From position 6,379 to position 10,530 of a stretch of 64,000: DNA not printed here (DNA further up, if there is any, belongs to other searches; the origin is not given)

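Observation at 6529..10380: Single 1283-aa polypeptide fusing an MMPL exporter, a PlsC-type acyltransferase and a SAM methyltransferase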

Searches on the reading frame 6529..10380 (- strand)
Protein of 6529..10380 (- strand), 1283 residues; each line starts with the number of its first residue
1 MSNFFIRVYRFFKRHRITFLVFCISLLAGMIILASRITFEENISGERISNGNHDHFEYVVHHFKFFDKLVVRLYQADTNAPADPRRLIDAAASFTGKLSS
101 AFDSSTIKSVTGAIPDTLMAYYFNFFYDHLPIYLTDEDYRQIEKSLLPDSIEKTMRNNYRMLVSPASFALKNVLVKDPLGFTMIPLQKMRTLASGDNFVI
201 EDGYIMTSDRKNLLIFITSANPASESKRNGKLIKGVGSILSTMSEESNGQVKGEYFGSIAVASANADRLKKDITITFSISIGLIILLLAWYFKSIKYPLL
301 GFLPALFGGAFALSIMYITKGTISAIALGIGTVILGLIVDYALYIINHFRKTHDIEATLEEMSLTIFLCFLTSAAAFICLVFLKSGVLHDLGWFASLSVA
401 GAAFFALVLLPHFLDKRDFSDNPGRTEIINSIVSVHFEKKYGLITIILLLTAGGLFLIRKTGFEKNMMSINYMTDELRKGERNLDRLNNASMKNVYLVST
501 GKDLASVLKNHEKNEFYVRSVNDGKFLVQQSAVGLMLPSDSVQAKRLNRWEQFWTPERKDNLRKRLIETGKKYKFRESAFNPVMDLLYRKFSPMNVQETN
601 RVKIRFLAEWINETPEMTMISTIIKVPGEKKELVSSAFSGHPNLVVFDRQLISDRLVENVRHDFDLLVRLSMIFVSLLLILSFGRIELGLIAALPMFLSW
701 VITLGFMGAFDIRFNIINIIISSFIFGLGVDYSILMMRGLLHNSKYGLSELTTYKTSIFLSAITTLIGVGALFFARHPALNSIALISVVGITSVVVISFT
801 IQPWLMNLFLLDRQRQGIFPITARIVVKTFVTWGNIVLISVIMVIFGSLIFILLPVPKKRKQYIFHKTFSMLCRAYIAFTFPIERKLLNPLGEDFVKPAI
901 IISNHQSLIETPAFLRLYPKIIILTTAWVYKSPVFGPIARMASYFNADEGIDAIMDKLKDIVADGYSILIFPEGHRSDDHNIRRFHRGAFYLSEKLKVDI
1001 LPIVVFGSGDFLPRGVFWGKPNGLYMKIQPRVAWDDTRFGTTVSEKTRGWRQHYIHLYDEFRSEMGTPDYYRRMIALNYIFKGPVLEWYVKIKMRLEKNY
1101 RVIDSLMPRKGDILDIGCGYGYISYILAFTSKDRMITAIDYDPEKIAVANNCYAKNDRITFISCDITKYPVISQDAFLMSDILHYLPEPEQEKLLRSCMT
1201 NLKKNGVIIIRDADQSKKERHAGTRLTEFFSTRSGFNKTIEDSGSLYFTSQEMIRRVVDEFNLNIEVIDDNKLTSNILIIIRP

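Call 4: search_protein_families(library=pfam, proteins=[window:6529-10380:-], max_evalue=0.1)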
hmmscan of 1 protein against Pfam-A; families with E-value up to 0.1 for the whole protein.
window:6529-10380:- (1283 aa): 16 families
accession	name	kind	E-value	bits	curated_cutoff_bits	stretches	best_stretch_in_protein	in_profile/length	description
PF13649.12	Methyltransf_25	-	6.1e-14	52.9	27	1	1113-1206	1-97/97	Methyltransferase domain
PF13847.12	Methyltransf_31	-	8e-14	52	27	1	1112-1219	6-114/145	Methyltransferase domain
PF01553.26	Acyltransferase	-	1.3e-13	51.3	23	1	897-1005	14-131/132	Acyltransferase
PF08241.18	Methyltransf_11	-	3.2e-12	47.3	21.2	1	1114-1210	1-95/95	Methyltransferase domain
PF08242.18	Methyltransf_12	-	1.9e-09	38.6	30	1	1114-1208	1-98/98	Methyltransferase domain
PF03176.21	MMPL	-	5.8e-09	35.8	20.5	1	206-412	81-297/333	MMPL family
PF05175.20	MTS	-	1.4e-06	28.5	23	1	1109-1166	31-90/170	Methyltransferase small domain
PF13489.12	Methyltransf_23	-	1.8e-06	28.2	27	1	1108-1265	21-161/164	Methyltransferase domain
PF00891.24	Methyltransf_2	-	2.1e-06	27.7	22.3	1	1112-1214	65-168/210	O-methyltransferase domain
PF01739.24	CheR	-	6.1e-06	26.2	27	1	1157-1219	118-182/195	CheR methyltransferase, SAM binding domain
PF05401.17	NodS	-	0.00012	22.4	24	1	1110-1202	44-132/201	Nodulation protein S (NodS)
PF13679.12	Methyltransf_32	-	0.0084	16.5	27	1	1110-1156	26-76/143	Methyltransferase domain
PF09445.16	Methyltransf_15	-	0.0092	16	22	1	1113-1168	4-60/165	RNA cap guanine-N2 methyltransferase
PF00873.25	ACR_tran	-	0.034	12.3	28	1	253-354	844-945/1021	AcrB/AcrD/AcrF family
PF03848.20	TehB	-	0.064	13.1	20.4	0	1110-1201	31-122/193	Tellurite resistance protein TehB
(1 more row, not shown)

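Call 7: search_protein_families(library=ncbifam, proteins=[window:6529-10380:-], max_evalue=0.001)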
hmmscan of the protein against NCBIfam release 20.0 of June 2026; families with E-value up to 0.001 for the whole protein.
window:6529-10380:- (1283 aa): 20 families
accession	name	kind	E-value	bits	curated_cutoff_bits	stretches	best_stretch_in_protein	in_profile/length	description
TIGR00921.1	2A067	subfamily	1.7e-24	85.9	351.9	2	654-807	573-732/733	hydrophobe/amphiphile efflux-3 (HAE3) family transporter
TIGR03480.1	HpnN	hypoth_equivalog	1.4e-23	82.8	751.85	2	668-807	718-857/862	hopanoid biosynthesis associated RND transporter like protein HpnN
NF045600.2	BstA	equivalog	8.7e-17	60.3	1400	2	189-349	199-363/903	sterol transporter cytoplasmic membrane protein BstA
TIGR00530.1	AGP_acyltrn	subfamily_domain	1.7e-13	50.4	102.95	1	897-1005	16-129/130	1-acylglycerol-3-phosphate O-acyltransferase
TIGR00833.1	actII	subfamily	7.4e-11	41.1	874.7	1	257-413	159-328/910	MMPL family RND transporter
NF043040.1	corrin_prot_MT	hypoth_equivalog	1.7e-10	40.7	180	1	1098-1214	29-151/216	corrinoid protein-associated methyltransferase CpaM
TIGR01983.1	UbiG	equivalog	2.7e-08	33.4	102.95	1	1109-1211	49-152/228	bifunctional 2-polyprenyl-6-hydroxyphenol methylase/3-demethylubiquinol 3-O-methyltransferase UbiG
NF052374.1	HopndTporHpnN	equivalog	5.9e-08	31.3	1100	1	670-806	720-854/858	hopanoid transporter HpnN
NF002463.0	PRK01683.1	equivalog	7.7e-07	29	297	1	1111-1225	33-143/258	trans-aconitate 2-methyltransferase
TIGR02072.1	BioC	equivalog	2e-06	27.8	184.95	1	1111-1210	36-132/244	malonyl-ACP O-methyltransferase BioC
TIGR02021.1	BchM-ChlM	equivalog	3e-05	23.5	158.9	1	1112-1206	57-151/218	magnesium protoporphyrin IX methyltransferase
NF000499.2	Erm23S_rRNA_broad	equivalog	4e-05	23.1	212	1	1103-1182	16-94/244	23S ribosomal RNA methyltransferase Erm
NF004851.0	PRK06202.1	equivalog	8e-05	22.2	243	1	1109-1217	60-171/237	hypothetical protein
NF006386.0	PRK08633.1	equivalog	9.8e-05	20.2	1221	1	896-1005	440-551/1147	acyl-[ACP]--phospholipid O-acyltransferase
NF045667.1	MTase_DVU1556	equivalog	0.00013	21.5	155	1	1108-1270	21-167/213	DVU_1556 family methyltransferase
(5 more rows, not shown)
